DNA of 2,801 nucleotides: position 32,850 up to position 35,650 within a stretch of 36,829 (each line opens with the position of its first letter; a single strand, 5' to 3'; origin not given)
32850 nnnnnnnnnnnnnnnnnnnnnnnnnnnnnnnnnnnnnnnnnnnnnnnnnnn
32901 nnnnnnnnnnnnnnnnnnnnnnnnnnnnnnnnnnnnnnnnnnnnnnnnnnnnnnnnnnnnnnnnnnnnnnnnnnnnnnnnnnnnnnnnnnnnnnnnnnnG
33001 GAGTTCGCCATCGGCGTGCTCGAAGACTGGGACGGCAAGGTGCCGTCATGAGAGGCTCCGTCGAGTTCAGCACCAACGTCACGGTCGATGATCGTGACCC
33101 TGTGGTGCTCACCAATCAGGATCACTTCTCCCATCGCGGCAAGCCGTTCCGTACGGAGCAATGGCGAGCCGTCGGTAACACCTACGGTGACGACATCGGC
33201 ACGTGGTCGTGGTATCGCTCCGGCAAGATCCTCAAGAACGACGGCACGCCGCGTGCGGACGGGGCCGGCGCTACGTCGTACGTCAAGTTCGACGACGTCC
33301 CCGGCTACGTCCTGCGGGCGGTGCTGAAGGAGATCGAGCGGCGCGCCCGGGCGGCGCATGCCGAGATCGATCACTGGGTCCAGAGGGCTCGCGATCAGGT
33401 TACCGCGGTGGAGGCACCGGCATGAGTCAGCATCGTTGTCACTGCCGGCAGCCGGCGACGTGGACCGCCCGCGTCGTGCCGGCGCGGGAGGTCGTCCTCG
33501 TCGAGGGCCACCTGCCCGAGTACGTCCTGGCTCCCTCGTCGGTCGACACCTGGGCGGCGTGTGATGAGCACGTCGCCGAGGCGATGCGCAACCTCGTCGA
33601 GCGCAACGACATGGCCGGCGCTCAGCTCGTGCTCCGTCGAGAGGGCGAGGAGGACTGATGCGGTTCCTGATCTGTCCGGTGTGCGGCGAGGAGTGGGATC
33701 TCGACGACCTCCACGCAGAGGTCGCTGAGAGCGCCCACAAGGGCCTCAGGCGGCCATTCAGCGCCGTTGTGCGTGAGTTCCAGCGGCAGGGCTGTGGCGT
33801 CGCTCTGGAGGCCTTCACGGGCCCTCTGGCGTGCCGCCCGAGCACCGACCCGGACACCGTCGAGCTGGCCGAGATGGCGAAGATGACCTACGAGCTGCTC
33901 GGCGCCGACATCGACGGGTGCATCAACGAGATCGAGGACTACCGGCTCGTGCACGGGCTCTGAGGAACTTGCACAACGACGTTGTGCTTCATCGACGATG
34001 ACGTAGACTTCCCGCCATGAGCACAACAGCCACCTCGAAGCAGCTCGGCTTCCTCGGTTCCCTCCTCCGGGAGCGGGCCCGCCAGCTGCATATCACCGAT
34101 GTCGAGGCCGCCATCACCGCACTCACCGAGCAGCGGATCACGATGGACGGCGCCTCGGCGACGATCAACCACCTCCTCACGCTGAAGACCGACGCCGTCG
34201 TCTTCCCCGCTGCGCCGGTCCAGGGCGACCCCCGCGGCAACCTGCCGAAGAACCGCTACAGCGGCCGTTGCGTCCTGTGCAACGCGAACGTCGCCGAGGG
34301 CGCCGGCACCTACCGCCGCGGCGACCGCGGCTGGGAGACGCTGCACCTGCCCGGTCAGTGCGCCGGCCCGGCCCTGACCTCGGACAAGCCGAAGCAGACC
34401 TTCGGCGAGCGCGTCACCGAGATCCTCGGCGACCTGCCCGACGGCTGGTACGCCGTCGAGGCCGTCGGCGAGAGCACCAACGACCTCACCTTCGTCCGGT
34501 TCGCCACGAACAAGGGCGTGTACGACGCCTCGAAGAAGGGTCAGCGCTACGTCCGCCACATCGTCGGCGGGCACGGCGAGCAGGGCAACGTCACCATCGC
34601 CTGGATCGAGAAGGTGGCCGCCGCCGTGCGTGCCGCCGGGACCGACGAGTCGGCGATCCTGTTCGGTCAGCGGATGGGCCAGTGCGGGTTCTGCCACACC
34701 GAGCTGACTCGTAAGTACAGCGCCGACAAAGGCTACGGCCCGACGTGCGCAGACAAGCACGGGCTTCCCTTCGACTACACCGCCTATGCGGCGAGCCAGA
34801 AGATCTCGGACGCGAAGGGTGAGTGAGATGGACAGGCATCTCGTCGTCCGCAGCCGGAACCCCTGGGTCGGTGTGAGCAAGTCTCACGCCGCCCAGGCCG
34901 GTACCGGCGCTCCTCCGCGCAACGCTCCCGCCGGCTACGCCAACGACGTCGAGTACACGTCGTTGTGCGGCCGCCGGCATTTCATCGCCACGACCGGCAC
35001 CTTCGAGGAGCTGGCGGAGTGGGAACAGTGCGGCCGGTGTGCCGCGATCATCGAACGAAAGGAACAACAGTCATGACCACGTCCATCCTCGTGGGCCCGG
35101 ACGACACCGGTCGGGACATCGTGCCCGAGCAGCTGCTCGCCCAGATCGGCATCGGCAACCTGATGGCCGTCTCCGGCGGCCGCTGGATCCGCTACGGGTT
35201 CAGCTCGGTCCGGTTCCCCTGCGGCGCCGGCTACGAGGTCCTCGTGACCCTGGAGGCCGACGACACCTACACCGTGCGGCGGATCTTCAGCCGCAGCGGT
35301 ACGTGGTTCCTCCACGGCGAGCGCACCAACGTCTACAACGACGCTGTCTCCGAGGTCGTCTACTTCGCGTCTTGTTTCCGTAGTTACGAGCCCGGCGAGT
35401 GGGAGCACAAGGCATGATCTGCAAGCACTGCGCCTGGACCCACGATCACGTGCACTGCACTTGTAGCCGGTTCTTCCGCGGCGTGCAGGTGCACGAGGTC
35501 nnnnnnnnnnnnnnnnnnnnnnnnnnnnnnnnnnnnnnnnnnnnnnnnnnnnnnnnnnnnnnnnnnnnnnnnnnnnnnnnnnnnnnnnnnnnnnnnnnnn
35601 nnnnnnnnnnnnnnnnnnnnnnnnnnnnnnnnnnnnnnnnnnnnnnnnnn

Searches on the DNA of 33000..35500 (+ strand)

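Call 8: search_dna_similar(query=window:33000-35500:+, collection=phages, mode=near, max_rows=30)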
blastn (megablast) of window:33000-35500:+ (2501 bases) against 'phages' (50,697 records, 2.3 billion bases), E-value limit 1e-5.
No match.

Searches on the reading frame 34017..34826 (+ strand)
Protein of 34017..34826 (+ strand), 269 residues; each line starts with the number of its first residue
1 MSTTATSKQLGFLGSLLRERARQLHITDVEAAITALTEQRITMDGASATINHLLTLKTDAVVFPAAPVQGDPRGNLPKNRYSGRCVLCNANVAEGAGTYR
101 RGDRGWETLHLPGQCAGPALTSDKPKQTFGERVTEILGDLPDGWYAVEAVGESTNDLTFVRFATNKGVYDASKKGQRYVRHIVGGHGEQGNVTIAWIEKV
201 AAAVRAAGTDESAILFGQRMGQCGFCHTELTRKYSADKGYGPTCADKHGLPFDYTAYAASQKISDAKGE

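Call 18: search_protein_families(library=pfam, proteins=[window:34017-34826:+], max_evalue=0.01)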
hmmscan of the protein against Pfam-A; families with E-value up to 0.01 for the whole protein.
window:34017-34826:+ (269 aa): 1 family
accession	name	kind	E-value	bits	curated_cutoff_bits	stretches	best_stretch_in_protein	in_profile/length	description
PF19474.4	DUF6011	-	4.6e-08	32.9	26.6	1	214-249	2-37/37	Family of unknown function (DUF6011)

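Call 19: search_protein_families(library=phrogs, proteins=[window:34017-34826:+], max_evalue=0.001)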
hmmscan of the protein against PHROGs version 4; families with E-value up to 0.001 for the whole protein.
window:34017-34826:+ (269 aa): 3 families
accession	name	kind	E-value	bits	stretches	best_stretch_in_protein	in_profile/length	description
phrog_636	-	unknown function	2e-18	68.5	1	139-267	132-252/254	-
phrog_4046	-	unknown function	3.1e-09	37.8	1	209-249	260-300/301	-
phrog_6032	-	unknown function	3.8e-08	34.4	1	135-248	152-274/296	-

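Call 23: search_dna_similar(query=window:34017-34826:+, collection=phages, mode=protein, max_rows=25)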
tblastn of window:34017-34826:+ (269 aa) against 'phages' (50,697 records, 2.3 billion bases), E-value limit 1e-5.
Records with a match: 5; places in all: 5; records where one place covers at least 80% of the query: 0.
Best place of each record, by identity: <60% 5.
By first word of the organism name: Gordonia 3; Mycobacterium 2.
By host as written in the record: Gordonia terrae 3612 3; Mycobacterium smegmatis mc#155 2.
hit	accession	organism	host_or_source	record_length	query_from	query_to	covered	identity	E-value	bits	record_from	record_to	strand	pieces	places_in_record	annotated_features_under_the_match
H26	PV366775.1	Gordonia phage Frizzle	Gordonia terrae 3612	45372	120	254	50%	31.2%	3e-6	54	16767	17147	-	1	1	18: hypothetical protein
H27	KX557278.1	Gordonia phage Ghobes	Gordonia terrae 3612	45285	120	254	50%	31.2%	7e-6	53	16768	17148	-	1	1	19: hypothetical protein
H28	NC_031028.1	Gordonia phage Ghobes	Gordonia terrae 3612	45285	120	254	50%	31.2%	7e-6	53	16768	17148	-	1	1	19: hypothetical protein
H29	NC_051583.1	Mycobacterium phage Saguaro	Mycobacterium smegmatis mc#155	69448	140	249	41%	29.7%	3e-7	57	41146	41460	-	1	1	48: hypothetical protein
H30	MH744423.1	Mycobacterium phage Saguaro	Mycobacterium smegmatis mc#155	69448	140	249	41%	29.7%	3e-7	57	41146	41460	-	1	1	48: hypothetical protein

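Call 24: find_encoding_contigs(protein=window:34017-34826:+, flank=10000, max_places=10)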
Protein window:34017-34826:+ (269 aa): no gene with exactly this product is on record in the collection.

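Call 25: find_related_loci(query=window:34017-34826:+, collection=viral_contigs, flank=6000)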
Query window:34017-34826:+ (269 aa) in viral_contigs; peptide patterns used: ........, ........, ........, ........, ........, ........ (x = any residue, [..] = any of these).
11 stretches matched a pattern, but none encodes a relative of the query by tblastn (E <= 1e-3).

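Call 31: find_homologous_proteins(query=window:34017-34826:+, max_evalue=0.00001)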
Query window:34017-34826:+ (269 aa): 31 proteins with E <= 0.00001 among 2237 candidates.
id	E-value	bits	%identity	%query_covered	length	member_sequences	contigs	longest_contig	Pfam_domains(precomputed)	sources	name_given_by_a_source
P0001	5.1e-180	615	100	100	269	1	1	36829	PF19474.5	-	-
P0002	6.1e-140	483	80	100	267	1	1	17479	PF19474.5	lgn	-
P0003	4.8e-131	454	77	100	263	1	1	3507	PF19474.5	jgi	jgi:Family of unknown function (DUF6011)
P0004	2.5e-130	452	77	100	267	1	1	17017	PF19474.5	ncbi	-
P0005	4.8e-124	431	74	99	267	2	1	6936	PF19474.5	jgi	jgi:Family of unknown function (DUF6011)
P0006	3.4e-122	425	75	97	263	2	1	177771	PF19474.5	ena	-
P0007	2.8e-119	415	71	100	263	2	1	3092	PF19474.5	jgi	jgi:Family of unknown function (DUF6011)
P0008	4.8e-109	382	67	98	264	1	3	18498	PF19474.5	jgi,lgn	jgi:hypothetical protein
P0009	4.2e-107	376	67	99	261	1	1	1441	PF19474.5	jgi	jgi:hypothetical protein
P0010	8.6e-107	374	67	98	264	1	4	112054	PF19474.5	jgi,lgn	jgi:hypothetical protein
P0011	2.8e-106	373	65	98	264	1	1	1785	PF19474.5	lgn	-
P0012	4.6e-106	372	66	98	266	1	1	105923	PF19474.5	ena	-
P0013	9.4e-106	371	67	99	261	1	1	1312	PF19474.5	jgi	jgi:hypothetical protein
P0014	2.9e-105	369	68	99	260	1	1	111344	PF19474.5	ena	-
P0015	1.0e-104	368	65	98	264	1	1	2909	PF19474.5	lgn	-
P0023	3.4e-63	232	45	99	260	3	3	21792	PF19474.5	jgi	jgi:hypothetical protein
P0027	2.4e-48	183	42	91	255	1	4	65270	PF19474.5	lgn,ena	-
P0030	2.1e-39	154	56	49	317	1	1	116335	PF19474.5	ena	-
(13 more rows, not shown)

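Call 32: find_encoding_contigs(protein=P0002, flank=10000, max_places=2)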
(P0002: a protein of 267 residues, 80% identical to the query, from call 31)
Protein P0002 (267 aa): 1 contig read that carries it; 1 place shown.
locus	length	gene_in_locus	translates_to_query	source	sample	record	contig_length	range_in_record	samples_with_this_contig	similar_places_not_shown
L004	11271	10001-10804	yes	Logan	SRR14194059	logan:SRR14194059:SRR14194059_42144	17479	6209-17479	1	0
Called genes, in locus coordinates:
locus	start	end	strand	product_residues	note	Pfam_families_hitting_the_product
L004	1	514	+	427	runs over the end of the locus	-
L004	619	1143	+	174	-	-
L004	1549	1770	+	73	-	-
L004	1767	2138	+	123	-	-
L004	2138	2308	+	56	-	-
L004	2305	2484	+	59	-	-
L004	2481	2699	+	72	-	-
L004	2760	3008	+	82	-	-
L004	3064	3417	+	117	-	-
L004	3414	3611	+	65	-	-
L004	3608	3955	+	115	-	-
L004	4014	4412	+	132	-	-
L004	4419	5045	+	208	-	-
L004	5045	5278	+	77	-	-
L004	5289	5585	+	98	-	-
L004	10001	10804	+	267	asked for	PF19474:DUF6011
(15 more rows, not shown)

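Call 33: find_encoding_contigs(protein=P0004, flank=10000, max_places=2)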
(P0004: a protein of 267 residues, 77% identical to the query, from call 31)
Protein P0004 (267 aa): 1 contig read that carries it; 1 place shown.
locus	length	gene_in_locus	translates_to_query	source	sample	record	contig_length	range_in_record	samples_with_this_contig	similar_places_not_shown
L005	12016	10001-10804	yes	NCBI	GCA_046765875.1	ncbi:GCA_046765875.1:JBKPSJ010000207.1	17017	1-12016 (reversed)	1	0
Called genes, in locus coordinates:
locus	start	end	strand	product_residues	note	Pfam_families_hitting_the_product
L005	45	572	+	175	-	-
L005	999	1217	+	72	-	-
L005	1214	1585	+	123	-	-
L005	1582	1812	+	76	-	-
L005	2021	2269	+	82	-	-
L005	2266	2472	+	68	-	-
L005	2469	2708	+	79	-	-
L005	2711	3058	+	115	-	-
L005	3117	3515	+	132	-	-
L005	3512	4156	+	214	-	-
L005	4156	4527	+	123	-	-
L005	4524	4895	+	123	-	-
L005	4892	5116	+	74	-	-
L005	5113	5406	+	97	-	-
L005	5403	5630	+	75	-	-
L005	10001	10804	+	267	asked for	PF19474:DUF6011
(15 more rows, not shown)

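Call 34: find_encoding_contigs(protein=P0006, flank=10000, max_places=2)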
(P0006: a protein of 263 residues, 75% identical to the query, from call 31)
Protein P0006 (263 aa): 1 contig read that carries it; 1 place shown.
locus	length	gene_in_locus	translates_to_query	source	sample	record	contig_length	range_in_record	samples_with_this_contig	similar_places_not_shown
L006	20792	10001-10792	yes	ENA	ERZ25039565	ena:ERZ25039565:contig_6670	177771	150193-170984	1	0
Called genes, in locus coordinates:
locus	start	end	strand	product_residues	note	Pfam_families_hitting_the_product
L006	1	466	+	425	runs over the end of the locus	-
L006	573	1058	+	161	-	-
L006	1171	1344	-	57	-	-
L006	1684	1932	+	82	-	-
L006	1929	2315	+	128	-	-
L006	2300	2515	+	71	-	-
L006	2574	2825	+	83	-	-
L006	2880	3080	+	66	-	-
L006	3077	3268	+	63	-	-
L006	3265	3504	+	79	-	-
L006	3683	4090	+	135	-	-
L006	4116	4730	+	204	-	-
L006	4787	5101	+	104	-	-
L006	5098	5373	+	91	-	-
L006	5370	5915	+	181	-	-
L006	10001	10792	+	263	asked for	PF19474:DUF6011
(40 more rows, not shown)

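Call 37: find_encoding_contigs(protein=P0010, flank=10000, max_places=1)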
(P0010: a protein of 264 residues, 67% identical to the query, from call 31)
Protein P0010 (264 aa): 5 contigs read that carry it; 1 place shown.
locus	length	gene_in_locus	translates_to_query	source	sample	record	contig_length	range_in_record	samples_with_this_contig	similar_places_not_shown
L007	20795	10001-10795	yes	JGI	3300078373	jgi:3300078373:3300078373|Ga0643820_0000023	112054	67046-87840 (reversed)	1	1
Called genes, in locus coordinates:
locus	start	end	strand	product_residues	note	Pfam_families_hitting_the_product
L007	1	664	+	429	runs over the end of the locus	-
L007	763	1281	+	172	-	-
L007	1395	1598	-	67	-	-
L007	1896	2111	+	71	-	-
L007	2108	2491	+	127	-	-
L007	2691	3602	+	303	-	-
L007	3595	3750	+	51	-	-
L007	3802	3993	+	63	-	-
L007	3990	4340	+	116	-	-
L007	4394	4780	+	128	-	-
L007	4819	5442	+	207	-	-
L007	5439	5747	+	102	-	-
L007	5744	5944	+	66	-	-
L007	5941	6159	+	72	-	-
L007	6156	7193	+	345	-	-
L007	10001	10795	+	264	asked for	PF19474:DUF6011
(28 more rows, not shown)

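Call 38: find_encoding_contigs(protein=P0014, flank=10000, max_places=1)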
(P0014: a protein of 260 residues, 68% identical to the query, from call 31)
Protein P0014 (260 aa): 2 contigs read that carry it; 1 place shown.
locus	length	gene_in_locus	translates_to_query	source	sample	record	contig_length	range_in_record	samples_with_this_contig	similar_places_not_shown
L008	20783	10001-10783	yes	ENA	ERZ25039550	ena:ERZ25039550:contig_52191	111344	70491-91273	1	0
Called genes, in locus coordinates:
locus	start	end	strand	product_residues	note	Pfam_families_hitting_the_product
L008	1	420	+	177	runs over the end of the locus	-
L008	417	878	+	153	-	-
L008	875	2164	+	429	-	-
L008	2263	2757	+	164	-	-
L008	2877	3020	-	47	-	-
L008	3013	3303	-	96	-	-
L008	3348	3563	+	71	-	-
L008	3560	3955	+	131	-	-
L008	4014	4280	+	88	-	-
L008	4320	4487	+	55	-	-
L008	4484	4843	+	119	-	-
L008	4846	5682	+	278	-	-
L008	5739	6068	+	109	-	-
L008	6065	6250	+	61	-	-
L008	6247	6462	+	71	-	-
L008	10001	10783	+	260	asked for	PF19474:DUF6011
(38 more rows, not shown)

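Call 39: find_encoding_contigs(protein=P0012, flank=10000, max_places=1)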
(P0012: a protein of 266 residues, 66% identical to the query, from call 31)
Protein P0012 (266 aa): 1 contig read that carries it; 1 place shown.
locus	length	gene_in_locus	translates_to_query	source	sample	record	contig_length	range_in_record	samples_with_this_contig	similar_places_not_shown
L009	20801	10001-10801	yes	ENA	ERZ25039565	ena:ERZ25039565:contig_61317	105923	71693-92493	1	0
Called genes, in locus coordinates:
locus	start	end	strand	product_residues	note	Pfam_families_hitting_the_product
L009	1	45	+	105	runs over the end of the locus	-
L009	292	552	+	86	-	-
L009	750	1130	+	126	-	-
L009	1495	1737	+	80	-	-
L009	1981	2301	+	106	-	-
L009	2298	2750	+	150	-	-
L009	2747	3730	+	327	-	-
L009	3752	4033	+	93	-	-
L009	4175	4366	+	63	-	-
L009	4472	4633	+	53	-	-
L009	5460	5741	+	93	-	-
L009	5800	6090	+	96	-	-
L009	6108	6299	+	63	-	-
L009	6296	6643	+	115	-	-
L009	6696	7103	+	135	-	-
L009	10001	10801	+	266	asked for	PF19474:DUF6011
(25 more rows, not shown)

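Call 40: find_encoding_contigs(protein=P0027, flank=10000, max_places=1)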
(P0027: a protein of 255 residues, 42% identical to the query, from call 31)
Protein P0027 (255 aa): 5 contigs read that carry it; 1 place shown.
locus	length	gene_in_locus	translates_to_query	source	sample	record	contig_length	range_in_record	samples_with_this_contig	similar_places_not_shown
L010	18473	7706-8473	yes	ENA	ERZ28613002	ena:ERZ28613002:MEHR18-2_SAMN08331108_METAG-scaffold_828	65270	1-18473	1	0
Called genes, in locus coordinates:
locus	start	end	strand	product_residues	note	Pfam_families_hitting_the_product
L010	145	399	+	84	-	-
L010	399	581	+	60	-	-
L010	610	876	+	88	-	-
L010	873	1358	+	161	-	-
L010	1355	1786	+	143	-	-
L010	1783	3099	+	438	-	-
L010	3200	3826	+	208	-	-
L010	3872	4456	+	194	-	-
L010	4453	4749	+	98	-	-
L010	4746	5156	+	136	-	-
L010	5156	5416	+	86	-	-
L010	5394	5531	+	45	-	-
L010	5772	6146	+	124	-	-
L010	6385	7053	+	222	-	-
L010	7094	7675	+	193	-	-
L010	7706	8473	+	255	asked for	PF19474:DUF6011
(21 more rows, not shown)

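Call 41: find_encoding_contigs(protein=P0030, flank=10000, max_places=1)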
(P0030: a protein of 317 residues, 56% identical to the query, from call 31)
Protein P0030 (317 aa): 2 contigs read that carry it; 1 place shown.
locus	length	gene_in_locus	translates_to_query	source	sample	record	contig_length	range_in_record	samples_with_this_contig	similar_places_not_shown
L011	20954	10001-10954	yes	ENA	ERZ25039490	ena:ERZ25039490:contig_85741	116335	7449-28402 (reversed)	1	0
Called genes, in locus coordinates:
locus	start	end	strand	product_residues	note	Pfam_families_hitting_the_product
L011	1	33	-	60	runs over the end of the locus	-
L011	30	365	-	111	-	-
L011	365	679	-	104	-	-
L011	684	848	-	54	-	-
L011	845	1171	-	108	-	-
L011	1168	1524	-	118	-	-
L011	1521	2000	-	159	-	-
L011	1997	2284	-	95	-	-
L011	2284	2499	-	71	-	-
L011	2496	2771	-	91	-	-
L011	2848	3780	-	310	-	-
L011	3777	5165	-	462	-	-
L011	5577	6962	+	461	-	PF07728:AAA_5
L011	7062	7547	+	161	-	-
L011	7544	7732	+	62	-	-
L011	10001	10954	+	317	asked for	PF19474:DUF6011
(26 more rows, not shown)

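Call 42: find_encoding_contigs(protein=P0023, flank=10000, max_places=1)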
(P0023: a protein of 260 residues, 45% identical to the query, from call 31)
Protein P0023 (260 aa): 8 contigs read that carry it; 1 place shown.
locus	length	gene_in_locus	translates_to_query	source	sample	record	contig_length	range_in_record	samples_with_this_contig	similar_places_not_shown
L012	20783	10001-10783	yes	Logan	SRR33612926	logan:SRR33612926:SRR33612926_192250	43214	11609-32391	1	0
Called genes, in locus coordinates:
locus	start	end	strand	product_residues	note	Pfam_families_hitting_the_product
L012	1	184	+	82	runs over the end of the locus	-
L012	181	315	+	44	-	-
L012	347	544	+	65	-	-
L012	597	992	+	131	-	-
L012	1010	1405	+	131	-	PF24835:DUF7717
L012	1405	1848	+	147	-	-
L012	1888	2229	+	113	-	-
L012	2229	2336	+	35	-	-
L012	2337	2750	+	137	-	-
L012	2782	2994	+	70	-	-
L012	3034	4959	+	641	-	PF13589:HATPase_c_3 (weak)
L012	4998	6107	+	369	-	PF26926:Phage_T4_rIIB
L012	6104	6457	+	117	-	-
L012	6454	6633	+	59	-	-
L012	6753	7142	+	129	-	-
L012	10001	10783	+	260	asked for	PF19474:DUF6011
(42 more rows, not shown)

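Call 87: predict_structure(alignment_id=A2)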
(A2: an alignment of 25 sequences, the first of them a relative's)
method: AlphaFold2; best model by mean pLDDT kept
length: 269 residues; sequences in the alignment: 25
mean_pLDDT: 86.4   pTM: 0.54
mean pLDDT of the five models: 86.4, 84.8, 84.4, 83.7, 82.6
residues with pLDDT >= 90: 158; 70-90: 76; 50-70: 27; < 50: 8
segments of 3 or more residues with pLDDT < 50: 62-69
pLDDT, mean of each block of 10 residues (from residue 1): 83 90 89 90 92 86 48 84 90 93 88 74 71 94 93 82 81 87 64 90 97 97 95 97 96 97 85
secondary structure, 60 per line:
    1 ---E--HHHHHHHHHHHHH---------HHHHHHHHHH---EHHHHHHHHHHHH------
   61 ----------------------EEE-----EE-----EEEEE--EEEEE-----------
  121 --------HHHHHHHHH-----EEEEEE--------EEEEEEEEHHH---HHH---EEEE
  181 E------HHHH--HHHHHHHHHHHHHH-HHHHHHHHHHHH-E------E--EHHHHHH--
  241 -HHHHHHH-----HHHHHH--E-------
elements in order: H7-19 H29-38 H43-54 E83-85 E98-102 E105-109 H129-137 E143-148 E157-164 E177-181 H188-191 H194-207 H209-220 H233-238 H242-248 H254-259

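Call 89: fold_search(model_id=the predicted structure, library=pdb)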
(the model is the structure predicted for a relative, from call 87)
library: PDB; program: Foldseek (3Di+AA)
matches with E <= 10: 254; with E <= 0.001: 0
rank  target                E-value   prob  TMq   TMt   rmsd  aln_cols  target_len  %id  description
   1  9cpc_4H               4.1e-01  0.04  0.08  0.06  25.5       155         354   12  Atomic model of porcine brain ventricles cilia doublet microtubule (48-nm periodicity) (released 2024-10-23)
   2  6u42_7A               4.4e-01  0.06  0.10  0.13  38.9       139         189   12  Natively decorated ciliary doublet microtubule (released 2019-11-13)
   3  2l3j_MODEL_1_A        5.3e-01  0.03  0.09  0.10  22.1       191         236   15  The solution structure of the ADAR2 dsRBM-RNA complex reveals a sequence-specific read out of the minor groove (released 2010-10-27)
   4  6u42_6U               6.7e-01  0.06  0.10  0.05  37.4       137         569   10  Natively decorated ciliary doublet microtubule (released 2019-11-13)
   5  8i7r_G3               6.7e-01  0.04  0.10  0.06  36.0       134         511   13  In situ structure of axonemal doublet microtubules in mouse sperm with 48-nm repeat (released 2023-10-11)
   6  8i7r_G4               6.7e-01  0.04  0.10  0.05  15.2       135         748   12  In situ structure of axonemal doublet microtubules in mouse sperm with 48-nm repeat (released 2023-10-11)
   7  7t4s_D                7.5e-01  0.06  0.12  0.17  16.3       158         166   11  CryoEM structure of the HCMV Pentamer gH/gL/UL128/UL130/UL131A in complex with NRP2 and neutralizing fabs 8I21 and 13H (released 2022-03-23)
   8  4v8p_BT               8.0e-01  0.35  0.12  0.40   6.0        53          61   21  T.thermophila 60S ribosomal subunit in complex with initiation factor 6. (released 2014-07-09)
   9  8snb_7G               8.0e-01  0.04  0.11  0.06  33.3       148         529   14  atomic model of sea urchin sperm doublet microtubule (48-nm periodicity) (released 2023-06-28)
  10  8iyj_U                9.5e-01  0.04  0.10  0.06  35.7       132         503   13  Cryo-EM structure of the 48-nm repeat doublet microtubule from mouse sperm (released 2023-07-05)
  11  6slm_A                1.1e+00  0.09  0.11  0.07  10.8       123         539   14  Crystal structure of full-length HPV31 E6 oncoprotein in complex with LXXLL peptide of ubiquitin ligase E6AP (released 2020-09-09)
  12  6ole_X                1.3e+00  0.28  0.12  0.40   6.2        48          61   19  Human ribosome nascent chain complex (CDH1-RNC) stalled by a drug-like molecule with AP and PE tRNAs (released 2019-06-19)
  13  6u42_6W               1.3e+00  0.03  0.10  0.05  37.2       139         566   11  Natively decorated ciliary doublet microtubule (released 2019-11-13)
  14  9e6q_AW               1.4e+00  0.54  0.11  0.44   2.8        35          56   20  Cryo-EM structure of the Pyrobaculum calidifontis 50S ribosomal subunit in complex with Dri (released 2024-11-20)
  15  9mu9_I                1.4e+00  0.03  0.09  0.18  13.5       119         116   10  Structure of a native Drosophila melanogaster Nucleosome Elongation Complex (Pol II EC-nucleosome). Composite map (released 2025-02-19)
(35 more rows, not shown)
